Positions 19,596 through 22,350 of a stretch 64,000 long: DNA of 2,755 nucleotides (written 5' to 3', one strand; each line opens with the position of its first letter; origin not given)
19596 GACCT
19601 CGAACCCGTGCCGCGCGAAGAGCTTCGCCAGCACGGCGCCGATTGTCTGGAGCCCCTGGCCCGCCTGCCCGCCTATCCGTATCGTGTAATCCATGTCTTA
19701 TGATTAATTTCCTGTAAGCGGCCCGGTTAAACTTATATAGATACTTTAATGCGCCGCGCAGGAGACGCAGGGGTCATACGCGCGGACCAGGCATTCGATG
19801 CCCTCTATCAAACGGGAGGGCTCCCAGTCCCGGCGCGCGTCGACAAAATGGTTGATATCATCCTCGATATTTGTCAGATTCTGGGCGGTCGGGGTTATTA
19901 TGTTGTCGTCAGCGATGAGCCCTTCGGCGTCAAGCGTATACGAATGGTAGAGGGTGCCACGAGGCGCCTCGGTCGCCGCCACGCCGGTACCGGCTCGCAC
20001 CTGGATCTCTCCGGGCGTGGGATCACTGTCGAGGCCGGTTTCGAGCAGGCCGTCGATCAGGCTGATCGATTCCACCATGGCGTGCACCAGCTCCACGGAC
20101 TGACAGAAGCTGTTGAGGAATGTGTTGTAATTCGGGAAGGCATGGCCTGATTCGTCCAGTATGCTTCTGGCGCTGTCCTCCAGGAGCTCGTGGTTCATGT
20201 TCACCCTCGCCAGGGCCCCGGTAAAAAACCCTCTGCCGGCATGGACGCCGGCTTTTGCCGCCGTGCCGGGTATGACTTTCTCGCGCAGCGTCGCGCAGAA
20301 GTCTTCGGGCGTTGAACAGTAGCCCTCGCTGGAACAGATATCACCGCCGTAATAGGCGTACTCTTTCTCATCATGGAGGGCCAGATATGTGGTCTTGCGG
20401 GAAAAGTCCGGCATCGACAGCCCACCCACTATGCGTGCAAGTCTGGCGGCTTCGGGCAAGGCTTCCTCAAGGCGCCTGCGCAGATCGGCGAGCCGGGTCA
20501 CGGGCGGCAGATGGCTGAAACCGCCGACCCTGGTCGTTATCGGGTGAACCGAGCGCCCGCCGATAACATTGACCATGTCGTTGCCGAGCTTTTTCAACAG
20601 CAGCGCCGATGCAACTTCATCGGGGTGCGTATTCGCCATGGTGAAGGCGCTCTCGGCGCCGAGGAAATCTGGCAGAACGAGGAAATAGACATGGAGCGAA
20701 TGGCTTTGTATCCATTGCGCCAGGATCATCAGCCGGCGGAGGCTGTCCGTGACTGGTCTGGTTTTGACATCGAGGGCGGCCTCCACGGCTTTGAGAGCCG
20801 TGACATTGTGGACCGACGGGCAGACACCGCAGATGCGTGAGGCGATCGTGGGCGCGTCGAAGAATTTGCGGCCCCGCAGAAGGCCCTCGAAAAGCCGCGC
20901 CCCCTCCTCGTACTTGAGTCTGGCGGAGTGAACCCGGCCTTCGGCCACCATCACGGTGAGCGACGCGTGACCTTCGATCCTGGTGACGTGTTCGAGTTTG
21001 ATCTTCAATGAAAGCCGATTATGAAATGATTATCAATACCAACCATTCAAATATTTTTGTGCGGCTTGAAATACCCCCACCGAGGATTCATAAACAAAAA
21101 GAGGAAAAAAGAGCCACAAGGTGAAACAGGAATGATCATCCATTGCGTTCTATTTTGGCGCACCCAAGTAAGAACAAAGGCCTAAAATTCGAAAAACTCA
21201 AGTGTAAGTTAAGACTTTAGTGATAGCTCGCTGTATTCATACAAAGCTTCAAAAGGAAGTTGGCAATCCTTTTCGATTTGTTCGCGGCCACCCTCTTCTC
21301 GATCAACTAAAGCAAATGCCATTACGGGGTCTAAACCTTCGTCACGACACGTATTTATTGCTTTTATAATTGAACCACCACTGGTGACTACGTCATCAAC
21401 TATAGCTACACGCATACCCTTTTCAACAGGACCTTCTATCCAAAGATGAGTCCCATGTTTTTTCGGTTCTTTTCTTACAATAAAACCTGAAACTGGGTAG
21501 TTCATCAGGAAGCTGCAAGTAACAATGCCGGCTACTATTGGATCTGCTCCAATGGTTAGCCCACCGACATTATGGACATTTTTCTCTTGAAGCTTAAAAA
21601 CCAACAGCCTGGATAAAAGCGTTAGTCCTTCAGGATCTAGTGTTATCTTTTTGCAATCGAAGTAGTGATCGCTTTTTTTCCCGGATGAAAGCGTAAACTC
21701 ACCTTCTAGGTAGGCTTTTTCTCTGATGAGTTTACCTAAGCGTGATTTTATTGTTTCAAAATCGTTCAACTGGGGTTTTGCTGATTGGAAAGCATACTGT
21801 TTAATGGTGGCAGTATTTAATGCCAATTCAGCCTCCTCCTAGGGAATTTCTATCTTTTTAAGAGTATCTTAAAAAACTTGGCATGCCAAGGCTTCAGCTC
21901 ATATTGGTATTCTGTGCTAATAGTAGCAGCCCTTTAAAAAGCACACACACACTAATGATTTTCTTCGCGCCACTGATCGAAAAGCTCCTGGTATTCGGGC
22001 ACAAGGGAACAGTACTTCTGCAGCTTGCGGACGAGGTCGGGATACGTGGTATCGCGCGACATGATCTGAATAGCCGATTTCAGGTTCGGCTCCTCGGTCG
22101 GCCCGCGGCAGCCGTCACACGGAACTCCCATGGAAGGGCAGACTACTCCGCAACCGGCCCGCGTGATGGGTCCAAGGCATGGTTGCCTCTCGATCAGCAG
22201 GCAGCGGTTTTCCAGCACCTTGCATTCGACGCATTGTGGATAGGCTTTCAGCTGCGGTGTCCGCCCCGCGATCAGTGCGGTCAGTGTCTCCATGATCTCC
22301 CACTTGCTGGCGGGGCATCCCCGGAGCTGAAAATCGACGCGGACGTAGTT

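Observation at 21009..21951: AT-rich PRTase-gene insertion splitting a four-subunit group-3b hydrogenase operon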

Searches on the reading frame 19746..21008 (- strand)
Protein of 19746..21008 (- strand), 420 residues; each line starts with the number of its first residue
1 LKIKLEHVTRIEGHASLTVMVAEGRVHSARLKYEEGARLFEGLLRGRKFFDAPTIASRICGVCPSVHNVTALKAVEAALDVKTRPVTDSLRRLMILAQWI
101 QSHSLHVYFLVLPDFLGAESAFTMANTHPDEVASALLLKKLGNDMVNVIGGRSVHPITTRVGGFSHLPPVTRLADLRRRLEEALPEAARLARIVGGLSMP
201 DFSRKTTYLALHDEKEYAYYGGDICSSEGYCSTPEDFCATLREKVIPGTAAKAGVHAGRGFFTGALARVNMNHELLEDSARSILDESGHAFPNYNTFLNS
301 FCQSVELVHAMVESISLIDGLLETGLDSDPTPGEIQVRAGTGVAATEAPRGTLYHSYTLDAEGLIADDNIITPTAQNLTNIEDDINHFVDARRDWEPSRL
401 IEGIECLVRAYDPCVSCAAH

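Call 5: search_protein_families(library=pfam, proteins=[window:19746-21008:-])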
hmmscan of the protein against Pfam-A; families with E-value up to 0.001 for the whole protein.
window:19746-21008:- (420 aa): 1 family
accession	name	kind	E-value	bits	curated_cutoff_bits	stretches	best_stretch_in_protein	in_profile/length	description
PF00374.24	NiFeSe_Hases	-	5e-27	95.5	25.8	2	38-128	1-91/508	Nickel-dependent hydrogenase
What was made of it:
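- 19746..21008 (-): Hydrogenase alpha (catalytic [NiFe]) subunit, TTG start. Both metal-binding motifs are present (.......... and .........). Pfam NiFeSe_Hases (call 5).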

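Call 11: find_related_loci(query=window:19746-21008:-, collection=genome_contigs, flank=6000)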
Query window:19746-21008:- (420 aa) in genome_contigs; peptide patterns used: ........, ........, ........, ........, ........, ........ (x = any residue, [..] = any of these).
33 stretches matched a pattern; 5 encode a relative of the query (tblastn E <= 1e-3); 5 distinct loci.
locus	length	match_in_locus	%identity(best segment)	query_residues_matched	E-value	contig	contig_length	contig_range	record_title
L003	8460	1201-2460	90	1-420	0e+0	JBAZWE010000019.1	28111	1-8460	MAG: Thermoleophilia bacterium isolate SO_2017_GW1_27 NODE_7051_length_28111_cov_1.044347_OW334_2017, whole genome shotg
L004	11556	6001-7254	78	1-420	0e+0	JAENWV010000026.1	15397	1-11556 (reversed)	MAG: Thermoleophilia bacterium isolate 5_8_m_bin1 k141_99244_length_15397_cov_115.5461, whole genome shotgun sequence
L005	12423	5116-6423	72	1-420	0e+0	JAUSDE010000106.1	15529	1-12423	MAG: Thermoleophilia bacterium isolate E14_concoct.bin.89_sub E14_k141_1036342, whole genome shotgun sequence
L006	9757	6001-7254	72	1-420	0e+0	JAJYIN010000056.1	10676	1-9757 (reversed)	MAG: Actinomycetes bacterium isolate DBS2-1.bin123 NODE_11922_length_10676_cov_1.881031, whole genome shotgun sequence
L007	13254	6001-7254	77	1-420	0e+0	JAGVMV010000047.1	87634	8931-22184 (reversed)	MAG: Thermoleophilia bacterium isolate DeMMO3_11 c_000000094919, whole genome shotgun sequence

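Call 23: find_related_loci(query=window:19746-21008:-, collection=metagenome_contigs, flank=4000)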
Query window:19746-21008:- (420 aa) in metagenome_contigs; peptide patterns used: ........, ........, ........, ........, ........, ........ (x = any residue, [..] = any of these).
41 stretches matched a pattern; 3 encode a relative of the query (tblastn E <= 1e-3); 3 distinct loci.
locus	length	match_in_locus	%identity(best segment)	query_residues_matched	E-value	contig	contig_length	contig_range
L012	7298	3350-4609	90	1-420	0e+0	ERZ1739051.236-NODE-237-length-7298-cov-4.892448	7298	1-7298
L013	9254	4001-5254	78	1-420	0e+0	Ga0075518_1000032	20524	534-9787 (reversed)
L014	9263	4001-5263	69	1-420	0e+0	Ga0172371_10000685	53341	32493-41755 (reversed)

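Call 44: search_protein_families(library=ncbifam, proteins=[window:19746-21008:-], max_evalue=0.00001)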
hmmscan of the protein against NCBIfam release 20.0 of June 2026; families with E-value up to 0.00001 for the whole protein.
window:19746-21008:- (420 aa): 9 families
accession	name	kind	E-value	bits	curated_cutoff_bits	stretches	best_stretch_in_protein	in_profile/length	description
NF040832.1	sulfhyd_HydA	equivalog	2e-78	264.4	880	1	2-420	4-422/426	NADPH-dependent hydrogenase/sulfhydrogenase 1 subunit alpha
NF040828.1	sulfhyd_ShyA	equivalog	2e-78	264.2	700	1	1-420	1-411/415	NAD(P)-dependent hydrogenase/sulfhydrogenase 2 subunit alpha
NF041785.2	VhuA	equivalog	5.4e-42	143.8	800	2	2-166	3-174/418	F420-non-reducing hydrogenase Vhu subunit A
NF033181.1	NiFeSe_hydrog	equivalog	2.1e-36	125.9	600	1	2-119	3-119/507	nickel-dependent hydrogenase large subunit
TIGR03295.1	frhA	equivalog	6.3e-36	124.2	392.5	2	3-166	5-164/412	coenzyme F420 hydrogenase subunit alpha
NF045518.1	H2_NiFeSe_large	exception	4.3e-35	121.5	780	1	2-182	3-197/485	NiFeSe hydrogenase large subunit HysA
NF007778.0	PRK10467.1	equivalog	6.6e-20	70.9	969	1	2-131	4-132/567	hydrogenase 2 large subunit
NF007550.0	PRK10170.1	equivalog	1.4e-16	60.1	1101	1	5-128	21-144/597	Ni/Fe-hydrogenase large subunit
NF041786.2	VhuU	equivalog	2e-06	27.5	70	1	404-420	11-27/45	F420-non-reducing hydrogenase selenoprotein subunit VhuU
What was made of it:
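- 19746..21008 (-): NCBIfam best matches are sulfhydrogenase HydA/ShyA (call 44).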

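Call 60: search_protein_families(library=pfam, proteins=[L014:207-1031:-, L014:5294-7588:-, L014:7878-8381:+, L014:8569-9246:-])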
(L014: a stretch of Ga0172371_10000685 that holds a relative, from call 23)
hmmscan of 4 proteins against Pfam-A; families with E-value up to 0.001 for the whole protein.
L014:207-1031:- (274 aa): 1 family
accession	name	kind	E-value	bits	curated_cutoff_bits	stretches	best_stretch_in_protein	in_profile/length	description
PF03692.20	CxxCxxCC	-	1.4e-08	35.8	23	1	82-157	1-70/85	Putative zinc- or iron-chelating domain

L014:5294-7588:- (764 aa): 0 families

L014:7878-8381:+ (167 aa): 0 families

L014:8569-9246:- (225 aa): 0 families

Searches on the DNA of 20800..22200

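Call 6: search_rna_families(source=window, start=20800, end=22200, threshold=evalue, max_evalue=1)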
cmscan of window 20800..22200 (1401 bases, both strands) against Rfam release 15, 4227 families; matches with E-value up to 1: 0.
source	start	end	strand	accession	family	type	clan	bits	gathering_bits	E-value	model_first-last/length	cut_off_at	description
